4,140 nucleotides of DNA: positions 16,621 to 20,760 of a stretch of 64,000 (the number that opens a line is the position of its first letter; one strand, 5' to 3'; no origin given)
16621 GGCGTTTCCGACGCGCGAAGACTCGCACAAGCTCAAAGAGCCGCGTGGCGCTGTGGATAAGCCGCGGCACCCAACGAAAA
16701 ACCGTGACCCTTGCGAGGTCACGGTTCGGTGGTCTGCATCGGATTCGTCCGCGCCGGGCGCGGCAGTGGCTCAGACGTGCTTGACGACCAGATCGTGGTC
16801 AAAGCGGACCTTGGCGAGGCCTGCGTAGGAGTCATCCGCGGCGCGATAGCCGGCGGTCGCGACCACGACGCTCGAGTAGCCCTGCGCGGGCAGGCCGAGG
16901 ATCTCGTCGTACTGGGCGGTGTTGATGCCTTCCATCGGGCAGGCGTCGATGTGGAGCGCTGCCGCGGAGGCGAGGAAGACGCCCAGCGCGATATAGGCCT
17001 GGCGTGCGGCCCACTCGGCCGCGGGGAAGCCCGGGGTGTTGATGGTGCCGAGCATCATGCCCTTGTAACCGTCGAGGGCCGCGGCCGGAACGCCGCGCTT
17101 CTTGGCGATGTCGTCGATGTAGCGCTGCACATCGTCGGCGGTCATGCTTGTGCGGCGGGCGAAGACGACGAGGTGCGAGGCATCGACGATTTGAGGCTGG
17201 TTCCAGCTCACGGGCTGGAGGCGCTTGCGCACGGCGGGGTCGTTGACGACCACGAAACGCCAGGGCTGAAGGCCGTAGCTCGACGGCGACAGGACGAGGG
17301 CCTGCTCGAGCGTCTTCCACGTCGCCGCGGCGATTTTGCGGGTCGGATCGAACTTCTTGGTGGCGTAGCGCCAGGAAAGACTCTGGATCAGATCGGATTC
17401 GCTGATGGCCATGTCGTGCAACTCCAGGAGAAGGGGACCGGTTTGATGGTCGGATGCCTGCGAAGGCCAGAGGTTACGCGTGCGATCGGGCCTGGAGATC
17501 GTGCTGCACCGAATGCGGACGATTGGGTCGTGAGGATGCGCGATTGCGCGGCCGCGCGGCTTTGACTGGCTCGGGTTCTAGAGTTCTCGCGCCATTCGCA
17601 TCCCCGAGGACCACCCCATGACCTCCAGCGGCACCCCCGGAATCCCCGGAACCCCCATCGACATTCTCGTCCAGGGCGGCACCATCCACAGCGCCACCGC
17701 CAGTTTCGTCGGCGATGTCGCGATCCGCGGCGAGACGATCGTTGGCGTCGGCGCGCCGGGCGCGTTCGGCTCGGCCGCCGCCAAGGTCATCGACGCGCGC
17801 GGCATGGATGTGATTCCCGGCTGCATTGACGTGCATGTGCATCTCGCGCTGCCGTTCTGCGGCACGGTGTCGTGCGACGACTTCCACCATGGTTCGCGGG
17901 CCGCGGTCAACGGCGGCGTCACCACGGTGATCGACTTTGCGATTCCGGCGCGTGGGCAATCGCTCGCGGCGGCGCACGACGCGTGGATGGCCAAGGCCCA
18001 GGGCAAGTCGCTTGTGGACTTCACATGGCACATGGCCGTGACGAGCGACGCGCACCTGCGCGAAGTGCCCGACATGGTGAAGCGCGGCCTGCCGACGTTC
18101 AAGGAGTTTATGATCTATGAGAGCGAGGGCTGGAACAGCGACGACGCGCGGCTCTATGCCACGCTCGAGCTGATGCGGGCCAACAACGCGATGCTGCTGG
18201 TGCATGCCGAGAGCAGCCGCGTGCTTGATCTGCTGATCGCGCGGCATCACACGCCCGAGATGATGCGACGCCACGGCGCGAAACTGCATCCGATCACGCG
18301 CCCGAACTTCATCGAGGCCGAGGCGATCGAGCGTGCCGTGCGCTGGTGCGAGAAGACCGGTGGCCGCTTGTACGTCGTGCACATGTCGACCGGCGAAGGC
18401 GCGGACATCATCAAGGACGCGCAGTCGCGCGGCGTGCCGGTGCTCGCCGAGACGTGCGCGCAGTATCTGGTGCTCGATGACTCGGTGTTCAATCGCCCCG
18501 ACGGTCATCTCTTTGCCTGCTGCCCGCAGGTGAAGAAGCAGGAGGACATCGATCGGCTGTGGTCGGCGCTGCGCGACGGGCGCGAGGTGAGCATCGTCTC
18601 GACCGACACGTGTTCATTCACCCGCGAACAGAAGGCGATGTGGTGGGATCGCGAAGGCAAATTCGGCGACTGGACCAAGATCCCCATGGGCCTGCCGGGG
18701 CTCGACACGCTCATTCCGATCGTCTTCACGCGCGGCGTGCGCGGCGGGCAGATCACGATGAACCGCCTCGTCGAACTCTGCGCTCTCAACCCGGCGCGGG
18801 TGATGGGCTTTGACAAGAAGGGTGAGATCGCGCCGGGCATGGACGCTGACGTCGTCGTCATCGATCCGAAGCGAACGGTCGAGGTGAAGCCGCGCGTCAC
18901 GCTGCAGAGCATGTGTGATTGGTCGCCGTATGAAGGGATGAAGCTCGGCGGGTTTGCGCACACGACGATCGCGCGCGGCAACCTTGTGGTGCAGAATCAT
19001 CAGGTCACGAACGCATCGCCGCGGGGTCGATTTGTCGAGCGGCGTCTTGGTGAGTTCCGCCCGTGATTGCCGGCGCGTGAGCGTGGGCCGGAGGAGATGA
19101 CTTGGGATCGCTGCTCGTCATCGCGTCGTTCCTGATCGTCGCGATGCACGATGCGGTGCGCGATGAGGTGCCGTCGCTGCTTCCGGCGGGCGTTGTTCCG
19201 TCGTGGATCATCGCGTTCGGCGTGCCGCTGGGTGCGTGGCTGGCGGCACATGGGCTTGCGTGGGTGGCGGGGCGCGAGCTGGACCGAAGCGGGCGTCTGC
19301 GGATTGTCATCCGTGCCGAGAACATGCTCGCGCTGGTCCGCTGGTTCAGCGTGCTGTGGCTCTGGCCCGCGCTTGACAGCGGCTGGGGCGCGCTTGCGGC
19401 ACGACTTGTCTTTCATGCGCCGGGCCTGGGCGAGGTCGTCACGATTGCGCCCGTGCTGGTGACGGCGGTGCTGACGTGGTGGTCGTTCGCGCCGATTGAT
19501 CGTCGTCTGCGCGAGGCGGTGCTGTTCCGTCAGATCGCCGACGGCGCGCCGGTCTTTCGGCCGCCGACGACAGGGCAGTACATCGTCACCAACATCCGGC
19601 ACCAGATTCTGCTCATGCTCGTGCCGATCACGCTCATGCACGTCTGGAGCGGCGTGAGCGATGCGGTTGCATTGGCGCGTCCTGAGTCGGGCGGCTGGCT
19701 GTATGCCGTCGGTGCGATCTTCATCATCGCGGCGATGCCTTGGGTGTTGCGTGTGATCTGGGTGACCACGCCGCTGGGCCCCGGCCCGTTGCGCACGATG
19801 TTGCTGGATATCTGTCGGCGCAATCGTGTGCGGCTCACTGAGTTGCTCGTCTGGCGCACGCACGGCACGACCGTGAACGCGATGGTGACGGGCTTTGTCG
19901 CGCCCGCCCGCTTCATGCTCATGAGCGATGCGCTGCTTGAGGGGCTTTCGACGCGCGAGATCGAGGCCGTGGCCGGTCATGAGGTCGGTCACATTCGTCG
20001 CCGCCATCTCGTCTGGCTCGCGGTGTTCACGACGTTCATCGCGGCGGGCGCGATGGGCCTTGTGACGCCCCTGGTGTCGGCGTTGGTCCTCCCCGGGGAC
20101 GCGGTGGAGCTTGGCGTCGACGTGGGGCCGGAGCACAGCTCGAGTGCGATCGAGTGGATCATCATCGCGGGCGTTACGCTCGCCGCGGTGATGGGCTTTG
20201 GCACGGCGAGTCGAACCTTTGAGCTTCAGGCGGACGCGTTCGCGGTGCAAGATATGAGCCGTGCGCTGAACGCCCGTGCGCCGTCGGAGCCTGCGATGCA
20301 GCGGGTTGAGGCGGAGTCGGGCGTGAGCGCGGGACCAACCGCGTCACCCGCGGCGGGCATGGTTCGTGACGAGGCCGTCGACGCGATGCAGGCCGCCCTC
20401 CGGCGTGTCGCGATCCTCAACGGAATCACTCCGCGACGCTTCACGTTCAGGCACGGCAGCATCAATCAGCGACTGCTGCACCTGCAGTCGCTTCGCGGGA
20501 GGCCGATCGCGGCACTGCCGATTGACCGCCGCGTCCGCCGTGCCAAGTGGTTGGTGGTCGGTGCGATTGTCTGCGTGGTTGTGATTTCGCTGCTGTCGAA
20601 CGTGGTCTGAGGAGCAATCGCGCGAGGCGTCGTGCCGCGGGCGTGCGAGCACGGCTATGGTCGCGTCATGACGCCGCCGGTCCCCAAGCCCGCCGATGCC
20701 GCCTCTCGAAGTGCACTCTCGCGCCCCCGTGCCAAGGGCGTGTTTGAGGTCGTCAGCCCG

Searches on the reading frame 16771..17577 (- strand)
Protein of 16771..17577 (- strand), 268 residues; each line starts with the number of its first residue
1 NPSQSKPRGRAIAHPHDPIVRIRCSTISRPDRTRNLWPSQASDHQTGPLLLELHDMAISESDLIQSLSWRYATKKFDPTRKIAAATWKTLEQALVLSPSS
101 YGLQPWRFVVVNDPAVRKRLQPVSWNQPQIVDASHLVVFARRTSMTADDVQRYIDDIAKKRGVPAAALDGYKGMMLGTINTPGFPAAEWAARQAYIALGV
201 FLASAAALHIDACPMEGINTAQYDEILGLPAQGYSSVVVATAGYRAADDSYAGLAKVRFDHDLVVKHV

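Call 17: search_protein_families(library=pfam, proteins=[window:16771-17577:-], max_evalue=0.0001)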
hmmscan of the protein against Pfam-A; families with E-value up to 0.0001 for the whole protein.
window:16771-17577:- (268 aa): 1 family
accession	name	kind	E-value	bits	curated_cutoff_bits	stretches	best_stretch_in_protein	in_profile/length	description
PF00881.29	Nitroreductase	-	1.2e-22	81.3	23.5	1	68-244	2-167/167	Nitroreductase family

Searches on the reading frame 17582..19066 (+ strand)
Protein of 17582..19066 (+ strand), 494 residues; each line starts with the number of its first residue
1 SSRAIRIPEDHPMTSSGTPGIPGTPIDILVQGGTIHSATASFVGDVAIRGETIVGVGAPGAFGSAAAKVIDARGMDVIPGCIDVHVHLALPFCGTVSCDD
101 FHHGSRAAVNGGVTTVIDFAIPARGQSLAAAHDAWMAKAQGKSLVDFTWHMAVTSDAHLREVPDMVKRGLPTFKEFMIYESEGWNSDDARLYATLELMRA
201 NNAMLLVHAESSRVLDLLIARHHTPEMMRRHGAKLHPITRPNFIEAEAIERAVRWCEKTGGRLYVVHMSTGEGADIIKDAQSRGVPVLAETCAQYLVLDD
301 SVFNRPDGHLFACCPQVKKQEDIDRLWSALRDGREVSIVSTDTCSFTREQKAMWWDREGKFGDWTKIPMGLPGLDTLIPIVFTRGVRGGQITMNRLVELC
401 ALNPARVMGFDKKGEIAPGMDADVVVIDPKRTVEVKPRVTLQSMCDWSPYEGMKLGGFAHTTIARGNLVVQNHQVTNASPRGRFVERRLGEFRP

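Call 17: search_protein_families(library=pfam, proteins=[window:17582-19066:+], max_evalue=0.0001)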
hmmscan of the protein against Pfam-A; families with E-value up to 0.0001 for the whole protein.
window:17582-19066:+ (494 aa): 2 families
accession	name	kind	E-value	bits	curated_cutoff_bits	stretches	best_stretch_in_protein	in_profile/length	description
PF01979.26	Amidohydro_1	-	3.6e-21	76.2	25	1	77-467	2-343/345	Amidohydrolase family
PF07969.17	Amidohydro_3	-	5.8e-12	46.3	29.7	1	390-469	406-471/472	Amidohydrolase family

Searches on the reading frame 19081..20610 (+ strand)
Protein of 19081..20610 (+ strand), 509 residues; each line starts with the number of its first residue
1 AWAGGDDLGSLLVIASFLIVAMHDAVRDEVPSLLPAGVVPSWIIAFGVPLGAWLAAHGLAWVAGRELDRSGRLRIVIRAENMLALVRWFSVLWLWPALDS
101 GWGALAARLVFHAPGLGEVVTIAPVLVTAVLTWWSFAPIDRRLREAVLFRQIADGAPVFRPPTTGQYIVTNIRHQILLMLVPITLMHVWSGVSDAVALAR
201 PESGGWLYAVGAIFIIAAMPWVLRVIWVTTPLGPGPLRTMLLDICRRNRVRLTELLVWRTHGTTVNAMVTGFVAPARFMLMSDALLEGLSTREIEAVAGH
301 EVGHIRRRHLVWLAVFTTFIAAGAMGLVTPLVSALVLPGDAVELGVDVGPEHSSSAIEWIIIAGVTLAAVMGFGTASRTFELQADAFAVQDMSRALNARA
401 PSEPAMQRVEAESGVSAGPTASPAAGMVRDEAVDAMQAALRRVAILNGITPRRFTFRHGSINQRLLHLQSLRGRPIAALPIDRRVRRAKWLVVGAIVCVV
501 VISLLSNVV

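Call 17: search_protein_families(library=pfam, proteins=[window:19081-20610:+], max_evalue=0.0001)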
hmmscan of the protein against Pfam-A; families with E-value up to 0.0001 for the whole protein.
window:19081-20610:+ (509 aa): 1 family
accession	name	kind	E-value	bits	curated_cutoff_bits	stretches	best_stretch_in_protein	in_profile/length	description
PF01435.24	Peptidase_M48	-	1.7e-14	54.5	20.3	1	263-396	34-155/186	Peptidase family M48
